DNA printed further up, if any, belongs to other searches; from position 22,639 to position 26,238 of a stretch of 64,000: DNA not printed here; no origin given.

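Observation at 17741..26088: A 1681-aa VirB10 and an adjacent 1099-aa partner are both built from the same degenerate module of about 10 residues (about 2000 aa in total)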

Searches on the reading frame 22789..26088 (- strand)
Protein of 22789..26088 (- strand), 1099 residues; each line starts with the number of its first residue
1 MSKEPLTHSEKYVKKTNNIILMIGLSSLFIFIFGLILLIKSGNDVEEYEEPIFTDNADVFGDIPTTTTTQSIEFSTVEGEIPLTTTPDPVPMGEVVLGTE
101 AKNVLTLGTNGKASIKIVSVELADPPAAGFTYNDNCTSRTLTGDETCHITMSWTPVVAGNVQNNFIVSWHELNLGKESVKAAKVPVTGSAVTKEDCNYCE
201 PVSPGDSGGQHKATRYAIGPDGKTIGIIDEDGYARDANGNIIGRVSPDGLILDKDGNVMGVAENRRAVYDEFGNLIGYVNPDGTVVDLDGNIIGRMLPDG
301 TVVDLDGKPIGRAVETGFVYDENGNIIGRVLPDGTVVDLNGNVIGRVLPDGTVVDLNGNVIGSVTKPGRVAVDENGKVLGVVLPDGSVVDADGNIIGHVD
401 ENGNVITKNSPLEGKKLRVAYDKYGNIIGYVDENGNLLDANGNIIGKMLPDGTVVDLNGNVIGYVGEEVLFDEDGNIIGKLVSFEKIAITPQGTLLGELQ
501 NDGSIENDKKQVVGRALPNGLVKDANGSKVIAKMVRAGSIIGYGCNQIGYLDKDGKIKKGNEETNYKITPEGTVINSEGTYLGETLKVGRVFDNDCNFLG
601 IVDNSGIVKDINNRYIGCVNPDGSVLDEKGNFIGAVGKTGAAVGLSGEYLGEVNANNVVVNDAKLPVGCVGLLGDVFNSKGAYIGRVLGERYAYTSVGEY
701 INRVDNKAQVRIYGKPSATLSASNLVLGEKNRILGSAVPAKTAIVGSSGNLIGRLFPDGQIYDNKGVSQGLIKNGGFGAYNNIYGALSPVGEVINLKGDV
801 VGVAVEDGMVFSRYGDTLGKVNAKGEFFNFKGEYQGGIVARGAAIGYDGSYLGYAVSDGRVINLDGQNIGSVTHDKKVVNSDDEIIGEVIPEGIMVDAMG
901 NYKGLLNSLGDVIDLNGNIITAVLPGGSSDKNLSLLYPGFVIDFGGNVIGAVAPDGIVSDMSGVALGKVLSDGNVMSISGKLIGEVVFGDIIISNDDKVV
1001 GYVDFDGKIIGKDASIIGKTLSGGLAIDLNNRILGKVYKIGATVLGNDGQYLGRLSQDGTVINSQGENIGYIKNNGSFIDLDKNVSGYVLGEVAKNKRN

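Call 5: search_protein_families(library=pfam, proteins=[window:22789-26088:-], max_evalue=1)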
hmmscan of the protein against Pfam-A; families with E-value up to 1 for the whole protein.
window:22789-26088:- (1099 aa): 14 families
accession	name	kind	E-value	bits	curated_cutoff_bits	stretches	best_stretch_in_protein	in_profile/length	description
PF21785.3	Bflower_2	-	1.2e-63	212.3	38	11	266-347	19-96/112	5-fold beta-flower protein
PF12396.14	DUF3659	-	3.6e-24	84.8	24.8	6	279-330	8-55/61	Protein of unknown function (DUF3659)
PF21784.3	Bflower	-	6e-24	85.1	25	3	421-479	4-61/116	4-fold beta flower protein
PF05593.20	RHS_repeat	-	4.2e-16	59.3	22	4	400-436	2-37/38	RHS Repeat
PF15780.11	ASH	-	5.3e-05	23.7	27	1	91-163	15-84/98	Abnormal spindle-like microcephaly-assoc'd, ASPM-SPD-2-Hydin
PF08450.18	SGL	-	0.001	19.1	26.3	0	347-380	184-218/246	SMP-30/Gluconolactonase/LRE-like region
PF20606.3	DUF6799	-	0.0081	16.3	26.8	0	279-308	35-62/63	Domain of unknown function (DUF6799)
PF12645.13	HTH_16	-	0.015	15.8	22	0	417-433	31-47/65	Helix-turn-helix domain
PF24491.1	DUF7586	-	0.15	12.6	27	0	557-594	34-71/85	Domain of unknown function (DUF7586)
PF22544.2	HYDIN_VesB_CFA65-like_Ig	-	0.19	12.4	25.5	1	87-170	7-87/100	HYDIN/CFA65/VesB-like, Ig-like domain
PF16004.10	EFTUD2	-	0.33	12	32.2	0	268-278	3-13/124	116 kDa U5 small nuclear ribonucleoprotein component N-terminus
PF18218.6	Spa1_C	-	0.45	11.4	26.4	0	458-480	28-50/99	Lantibiotic immunity protein Spa1 C-terminal domain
PF08469.15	NPHI_C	-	0.56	10.6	22.3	0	587-614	117-144/148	Nucleoside triphosphatase I C-terminal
PF04519.19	Bactofilin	-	0.69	10.6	27.9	1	353-407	18-70/98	Polymer-forming cytoskeletal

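Call 11: search_protein_families(library=ncbifam, proteins=[window:22789-26088:-], max_evalue=0.01)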
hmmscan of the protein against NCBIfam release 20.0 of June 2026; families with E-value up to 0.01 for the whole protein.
window:22789-26088:- (1099 aa): 3 families
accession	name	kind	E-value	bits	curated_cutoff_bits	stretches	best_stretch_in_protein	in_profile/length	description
TIGR01643.1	YD_repeat_2x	repeat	3.5e-17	62.1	15.8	0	269-291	1-27/42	YD repeat-containing protein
NF012200.0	choice_anch_D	domain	1.4e-05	25.6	45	1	84-164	18-98/108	choice-of-anchor D domain-containing protein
NF045527.1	LegT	equivalog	0.00043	18.9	1200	1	120-168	45-93/776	Dot/Icm T4SS effector LegT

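Call 14: find_homologous_proteins(query=window:22789-26088:-)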
Query window:22789-26088:- (1099 aa): 1017 proteins with E <= 0.001 among 8000 candidates; the best 120 are listed.
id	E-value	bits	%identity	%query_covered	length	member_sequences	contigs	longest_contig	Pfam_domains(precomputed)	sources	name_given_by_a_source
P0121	0.0e+0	2015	81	100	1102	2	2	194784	PF21784.4,PF05593.20,PF12396.15,PF21785.4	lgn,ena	-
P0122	0.0e+0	1934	78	100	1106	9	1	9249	PF21784.4,PF05593.20,PF12396.15,PF21785.4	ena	-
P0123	0.0e+0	1931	78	100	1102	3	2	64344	PF15780.12,PF21784.4,PF05593.20,PF12396.15,PF21785.4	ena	-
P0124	0.0e+0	1891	77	100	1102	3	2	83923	PF21784.4,PF05593.20,PF12396.15,PF21785.4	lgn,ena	-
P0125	0.0e+0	1807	74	100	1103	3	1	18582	PF21784.4,PF05593.20,PF12396.15,PF21785.4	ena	-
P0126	0.0e+0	1730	76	92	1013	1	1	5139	PF21784.4,PF05593.20,PF12396.15,PF21785.4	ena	-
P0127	0.0e+0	1637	68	100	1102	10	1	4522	PF21784.4,PF05593.20,PF12396.15,PF21785.4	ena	-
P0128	0.0e+0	1292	68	79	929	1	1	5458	PF21784.4,PF05593.20,PF12396.15,PF21785.4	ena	-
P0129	0.0e+0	1238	41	80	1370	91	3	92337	PF21784.4,PF05593.20,PF12396.15,PF21785.4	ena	-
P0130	0.0e+0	1172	40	81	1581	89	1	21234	PF21784.4,PF05593.20,PF12396.15,PF21785.4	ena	-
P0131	0.0e+0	1148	39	81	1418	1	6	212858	PF21784.4,PF05593.20,PF12396.15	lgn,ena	-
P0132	0.0e+0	1134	39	80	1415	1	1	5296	PF21784.4,PF05593.20,PF12396.15,PF21785.4,PF15535.13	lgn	-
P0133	0.0e+0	1121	42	81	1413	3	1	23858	PF21784.4,PF05593.20,PF12396.15,PF21785.4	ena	-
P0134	0.0e+0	1095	39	83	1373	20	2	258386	PF21784.4,PF05593.20,PF12396.15,PF21785.4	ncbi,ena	-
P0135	0.0e+0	1082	35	97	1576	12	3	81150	PF21784.4,PF05593.20,PF12396.15,PF21785.4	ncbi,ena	-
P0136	0.0e+0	1071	38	80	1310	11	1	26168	PF21784.4,PF05593.20,PF12396.15,PF21785.4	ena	-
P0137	0.0e+0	1067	41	100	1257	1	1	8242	PF21784.4,PF05593.20,PF12396.15,PF21785.4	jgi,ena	-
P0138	0.0e+0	1060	39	80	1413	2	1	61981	PF21784.4,PF12396.15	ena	-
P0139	0.0e+0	1047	41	100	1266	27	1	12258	PF21784.4,PF05593.20,PF12396.15,PF21785.4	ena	-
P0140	0.0e+0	1046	37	100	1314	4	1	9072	PF21784.4,PF05593.20,PF12396.15,PF21785.4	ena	-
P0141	0.0e+0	1041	39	81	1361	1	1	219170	PF21784.4,PF05593.20,PF12396.15,PF21785.4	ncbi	-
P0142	0.0e+0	1021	39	80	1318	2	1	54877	PF21784.4,PF12396.15,PF21785.4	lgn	-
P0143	0.0e+0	1017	40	100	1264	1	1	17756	PF21784.4,PF05593.20,PF12396.15,PF21785.4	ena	-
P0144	0.0e+0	1013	39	100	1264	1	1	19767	PF21784.4,PF05593.20,PF12396.15,PF21785.4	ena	-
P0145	8.7e-298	1009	41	100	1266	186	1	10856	PF21784.4,PF05593.20,PF12396.15,PF21785.4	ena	-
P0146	1.3e-292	992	40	100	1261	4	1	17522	PF21784.4,PF05593.20,PF12396.15,PF21785.4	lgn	-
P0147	2.7e-292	991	40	100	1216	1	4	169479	PF21784.4,PF05593.20,PF12396.15,PF21785.4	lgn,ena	-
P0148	1.2e-289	982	40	100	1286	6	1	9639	PF21784.4,PF05593.20,PF12396.15,PF21785.4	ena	-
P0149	1.7e-288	978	39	100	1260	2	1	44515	PF21784.4,PF05593.20,PF12396.15,PF21785.4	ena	-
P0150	1.9e-287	975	39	100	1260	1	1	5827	PF21784.4,PF05593.20,PF12396.15,PF21785.4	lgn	-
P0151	5.2e-283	960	38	100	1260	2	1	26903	PF21784.4,PF05593.20,PF12396.15,PF21785.4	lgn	-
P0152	2.1e-281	955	44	100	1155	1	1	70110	PF21784.4,PF05593.20,PF12396.15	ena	-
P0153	7.8e-275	933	41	100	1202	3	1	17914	PF21784.4,PF05593.20,PF12396.15,PF21785.4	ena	-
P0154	1.1e-269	916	40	100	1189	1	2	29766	PF21784.4,PF05593.20,PF12396.15,PF21785.4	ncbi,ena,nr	ncbi:MAG: DUF3659 domain-containing protein [Alphaproteobacteria bacterium]|nr:DUF3659 domain-contai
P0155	4.8e-263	894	67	51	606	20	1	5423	PF21784.4,PF05593.20,PF12396.15,PF21785.4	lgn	-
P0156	2.1e-225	769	61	52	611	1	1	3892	PF21784.4,PF05593.20,PF12396.15,PF21785.4,PF04519.20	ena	-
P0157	1.9e-219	750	53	60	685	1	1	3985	PF21784.4,PF05593.20,PF12396.15,PF21785.4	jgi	-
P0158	2.8e-218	746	56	54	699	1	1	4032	PF20606.4,PF21784.4,PF05593.20,PF12396.15,PF21785.4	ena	-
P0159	3.1e-211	722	33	99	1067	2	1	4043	PF21784.4,PF12396.15,PF21785.4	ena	-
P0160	1.1e-199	684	60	45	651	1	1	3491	PF21784.4,PF05593.20,PF12396.15,PF21785.4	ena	-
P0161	2.4e-198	680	28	81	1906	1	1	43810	PF21784.4,PF05593.20,PF12396.15,PF21785.4,PF03743.20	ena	-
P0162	7.9e-153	529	39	68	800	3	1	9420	PF21784.4,PF12396.15,PF21785.4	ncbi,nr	ncbi:MAG: DUF3659 domain-containing protein, partial [Alphaproteobacteria bacterium]|nr:DUF3659 doma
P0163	3.2e-149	517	41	71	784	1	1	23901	PF21784.4,PF05593.20,PF12396.15,PF21785.4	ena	-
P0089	2.3e-148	514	27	80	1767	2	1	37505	PF21784.4,PF05593.20,PF12396.15,PF21785.4,PF03743.20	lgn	-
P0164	4.5e-148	513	28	80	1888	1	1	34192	PF21784.4,PF12396.15,PF21785.4,PF03743.20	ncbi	-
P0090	1.1e-143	499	38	35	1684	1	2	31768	PF21784.4,PF05593.20,PF12396.15,PF21785.4,PF03743.20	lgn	-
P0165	2.6e-143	497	31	79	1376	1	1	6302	PF21784.4,PF05593.20,PF12396.15,PF21785.4,PF03743.20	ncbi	-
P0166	4.7e-131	457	26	79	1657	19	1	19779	PF21784.4,PF05593.20,PF12396.15,PF21785.4,PF03743.20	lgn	-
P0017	1.3e-130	455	26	79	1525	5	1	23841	PF21784.4,PF12396.15,PF21785.4,PF03743.20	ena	-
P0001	2.4e-127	445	27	80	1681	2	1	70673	PF21784.4,PF05593.20,PF12396.15,PF21785.4,PF03743.20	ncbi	-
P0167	6.0e-125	437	28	99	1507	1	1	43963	PF21784.4,PF12396.15,PF21785.4,PF03743.20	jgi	jgi:type IV secretory pathway VirB10-like protein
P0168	7.5e-125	436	26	79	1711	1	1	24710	PF21784.4,PF12396.15,PF21785.4,PF03743.20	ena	-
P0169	4.5e-124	434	27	80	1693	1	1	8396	PF21784.4,PF12396.15,PF21785.4,PF03743.20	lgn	-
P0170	3.1e-122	428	27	79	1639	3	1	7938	PF21784.4,PF05593.20,PF12396.15,PF21785.4,PF03743.20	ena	-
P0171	7.2e-121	423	26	80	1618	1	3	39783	PF21784.4,PF12396.15,PF21785.4,PF03743.20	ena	-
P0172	1.4e-120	422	26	80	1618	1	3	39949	PF21784.4,PF12396.15,PF21785.4,PF03743.20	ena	-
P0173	3.7e-120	421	26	80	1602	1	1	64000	PF21784.4,PF12396.15,PF21785.4,PF03743.20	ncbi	-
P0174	4.3e-120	421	26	80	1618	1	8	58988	PF21784.4,PF12396.15,PF21785.4,PF03743.20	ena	-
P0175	8.1e-120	420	26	80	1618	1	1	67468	PF21784.4,PF12396.15,PF21785.4,PF03743.20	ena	-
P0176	4.0e-119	417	26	79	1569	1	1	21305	PF21784.4,PF12396.15,PF21785.4,PF03743.20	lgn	-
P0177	5.2e-119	417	26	79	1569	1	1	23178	PF21784.4,PF12396.15,PF21785.4,PF03743.20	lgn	-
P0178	5.5e-119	417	27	79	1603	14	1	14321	PF21784.4,PF12396.15,PF21785.4,PF03743.20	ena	-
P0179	4.0e-116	407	26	79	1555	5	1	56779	PF21784.4,PF12396.15,PF21785.4,PF03743.20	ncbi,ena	-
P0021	6.8e-115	403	26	79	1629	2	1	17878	PF21784.4,PF05593.20,PF12396.15,PF21785.4,PF03743.20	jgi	jgi:YD repeat-containing protein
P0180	1.1e-113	399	24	80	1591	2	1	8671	PF21784.4,PF12396.15,PF21785.4,PF03743.20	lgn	-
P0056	2.1e-113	398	26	79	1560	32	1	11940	PF21784.4,PF12396.15,PF21785.4,PF03743.20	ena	-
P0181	5.3e-113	397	28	99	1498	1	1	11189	PF21784.4,PF12396.15,PF21785.4,PF03743.20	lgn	-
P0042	4.9e-111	391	27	79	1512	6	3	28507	PF21784.4,PF12396.15,PF21785.4,PF03743.20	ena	-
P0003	7.8e-111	390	28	80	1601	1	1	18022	PF21784.4,PF05593.20,PF12396.15,PF21785.4,PF03743.20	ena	-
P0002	9.6e-111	390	28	79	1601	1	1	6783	PF21784.4,PF12396.15,PF21785.4,PF03743.20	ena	-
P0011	1.9e-110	389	27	79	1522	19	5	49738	PF21784.4,PF12396.15,PF21785.4,PF03743.20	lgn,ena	-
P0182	2.0e-110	389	25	78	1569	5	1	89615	PF21784.4,PF12396.15,PF21785.4,PF03743.20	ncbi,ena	-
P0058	1.7e-109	385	25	79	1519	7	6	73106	PF21784.4,PF12396.15,PF21785.4,PF03743.20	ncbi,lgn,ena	-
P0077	2.5e-109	385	25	79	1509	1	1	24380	PF21784.4,PF12396.15,PF21785.4,PF03743.20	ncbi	-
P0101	6.7e-109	383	26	79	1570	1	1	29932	PF21784.4,PF12396.15,PF21785.4,PF03743.20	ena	-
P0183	6.8e-109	383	27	80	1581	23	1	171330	PF21784.4,PF12396.15,PF21785.4,PF03743.20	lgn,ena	-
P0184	8.7e-109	383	25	79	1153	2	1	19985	PF21784.4,PF12396.15,PF21785.4,PF03743.20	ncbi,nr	ncbi:MAG TPA: hypothetical protein DIC64_03335, partial [Alphaproteobacteria bacterium]|nr:hypotheti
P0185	1.0e-108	383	25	78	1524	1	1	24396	PF21784.4,PF12396.15,PF21785.4,PF03743.20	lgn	-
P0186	1.1e-108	383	26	79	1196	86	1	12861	PF21784.4,PF12396.15,PF21785.4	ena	-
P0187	1.4e-108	382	26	79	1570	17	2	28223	PF21784.4,PF12396.15,PF21785.4,PF03743.20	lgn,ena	-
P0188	1.5e-108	382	26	79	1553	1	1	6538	PF21784.4,PF12396.15,PF21785.4,PF03743.20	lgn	-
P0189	1.9e-108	382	26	79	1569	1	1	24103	PF21784.4,PF12396.15,PF21785.4,PF03743.20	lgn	-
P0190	2.2e-108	382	26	79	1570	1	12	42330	PF21784.4,PF12396.15,PF21785.4,PF03743.20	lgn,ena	-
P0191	2.2e-108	382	26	79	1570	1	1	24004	PF21784.4,PF12396.15,PF21785.4,PF03743.20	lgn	-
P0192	2.3e-108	382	26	79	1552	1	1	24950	PF21784.4,PF12396.15,PF21785.4,PF03743.20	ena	-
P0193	2.4e-108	382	26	79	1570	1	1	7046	PF21784.4,PF12396.15,PF21785.4,PF03743.20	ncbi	-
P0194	2.8e-108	381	26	79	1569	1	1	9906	PF21784.4,PF12396.15,PF21785.4,PF03743.20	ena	-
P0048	2.8e-108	381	27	79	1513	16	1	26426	PF21784.4,PF12396.15,PF21785.4,PF03743.20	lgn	-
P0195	2.9e-108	381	26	79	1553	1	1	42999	PF21784.4,PF12396.15,PF21785.4,PF03743.20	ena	-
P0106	3.0e-108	381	26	79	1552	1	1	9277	PF21784.4,PF12396.15,PF21785.4,PF03743.20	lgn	-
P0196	3.0e-108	381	25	79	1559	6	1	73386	PF21784.4,PF12396.15,PF21785.4,PF03743.20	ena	-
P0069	3.1e-108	381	25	79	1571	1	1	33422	PF21784.4,PF12396.15,PF21785.4,PF03743.20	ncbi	-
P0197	3.3e-108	381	26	79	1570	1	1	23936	PF21784.4,PF12396.15,PF21785.4,PF03743.20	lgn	-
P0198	3.3e-108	381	26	79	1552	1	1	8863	PF21784.4,PF12396.15,PF21785.4,PF03743.20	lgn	-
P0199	3.4e-108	381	26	79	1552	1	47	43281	PF21784.4,PF12396.15,PF21785.4,PF03743.20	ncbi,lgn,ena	-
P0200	3.4e-108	381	26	79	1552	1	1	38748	PF21784.4,PF12396.15,PF21785.4,PF03743.20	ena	-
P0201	3.5e-108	381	26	79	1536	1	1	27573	PF21784.4,PF12396.15,PF21785.4,PF03743.20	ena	-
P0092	3.6e-108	381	26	79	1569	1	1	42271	PF21784.4,PF12396.15,PF21785.4,PF03743.20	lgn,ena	-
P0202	3.6e-108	381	26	79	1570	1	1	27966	PF21784.4,PF12396.15,PF21785.4,PF03743.20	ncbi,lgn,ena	-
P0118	3.7e-108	381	26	79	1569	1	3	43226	PF21784.4,PF12396.15,PF21785.4,PF03743.20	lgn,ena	-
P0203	3.9e-108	381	26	79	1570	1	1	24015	PF21784.4,PF12396.15,PF21785.4,PF03743.20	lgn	-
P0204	3.9e-108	381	26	79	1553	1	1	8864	PF21784.4,PF12396.15,PF21785.4,PF03743.20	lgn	-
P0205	3.9e-108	381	26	79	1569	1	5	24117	PF21784.4,PF12396.15,PF21785.4,PF03743.20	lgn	-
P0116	4.1e-108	381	26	79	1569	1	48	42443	PF21784.4,PF12396.15,PF21785.4,PF03743.20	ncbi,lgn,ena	-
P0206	4.2e-108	381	26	79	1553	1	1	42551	PF21784.4,PF12396.15,PF21785.4,PF03743.20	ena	-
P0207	4.2e-108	381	26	79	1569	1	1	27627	PF21784.4,PF12396.15,PF21785.4,PF03743.20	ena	-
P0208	4.3e-108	381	26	79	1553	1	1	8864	PF21784.4,PF12396.15,PF21785.4,PF03743.20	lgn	-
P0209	4.4e-108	381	26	79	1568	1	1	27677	PF21784.4,PF12396.15,PF21785.4,PF03743.20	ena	-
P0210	4.4e-108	381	26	79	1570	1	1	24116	PF21784.4,PF12396.15,PF21785.4,PF03743.20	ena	-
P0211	4.7e-108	381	26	79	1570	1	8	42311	PF21784.4,PF12396.15,PF21785.4,PF03743.20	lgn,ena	-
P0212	4.7e-108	381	26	79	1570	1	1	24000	PF21784.4,PF12396.15,PF21785.4,PF03743.20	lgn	-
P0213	4.9e-108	381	26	79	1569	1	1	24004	PF21784.4,PF12396.15,PF21785.4,PF03743.20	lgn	-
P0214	4.9e-108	381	26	79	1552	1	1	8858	PF21784.4,PF12396.15,PF21785.4,PF03743.20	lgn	-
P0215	5.0e-108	381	26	79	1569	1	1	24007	PF21784.4,PF12396.15,PF21785.4,PF03743.20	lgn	-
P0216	5.2e-108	381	26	79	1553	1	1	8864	PF21784.4,PF12396.15,PF21785.4,PF03743.20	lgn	-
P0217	5.4e-108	380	26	79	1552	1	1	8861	PF21784.4,PF12396.15,PF21785.4,PF03743.20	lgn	-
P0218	5.5e-108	380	26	79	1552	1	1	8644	PF21784.4,PF12396.15,PF21785.4,PF03743.20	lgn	-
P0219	5.5e-108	380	26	79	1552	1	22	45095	PF21784.4,PF12396.15,PF21785.4,PF03743.20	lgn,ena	-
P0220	5.5e-108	380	26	79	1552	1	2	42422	PF21784.4,PF12396.15,PF21785.4,PF03743.20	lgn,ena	-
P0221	5.5e-108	380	26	79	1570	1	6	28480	PF21784.4,PF12396.15,PF21785.4,PF03743.20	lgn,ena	-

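Call 22: search_solved_structures(query=window:22789-26088:-, max_evalue=1)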
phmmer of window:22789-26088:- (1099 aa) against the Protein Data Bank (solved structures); distinct sequences matched with E-value up to 1: 3.
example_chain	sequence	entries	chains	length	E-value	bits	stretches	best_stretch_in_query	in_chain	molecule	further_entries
6htn_A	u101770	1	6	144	0.42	11.5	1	205-258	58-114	Fucose-binding lectin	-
8qjd_A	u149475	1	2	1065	0.94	10.4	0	405-474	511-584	Salmonella bongori Rhs core domain (residues 360-1420)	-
8qjb_A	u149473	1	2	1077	0.96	10.3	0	405-474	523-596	T6SS-associated Rhs core domain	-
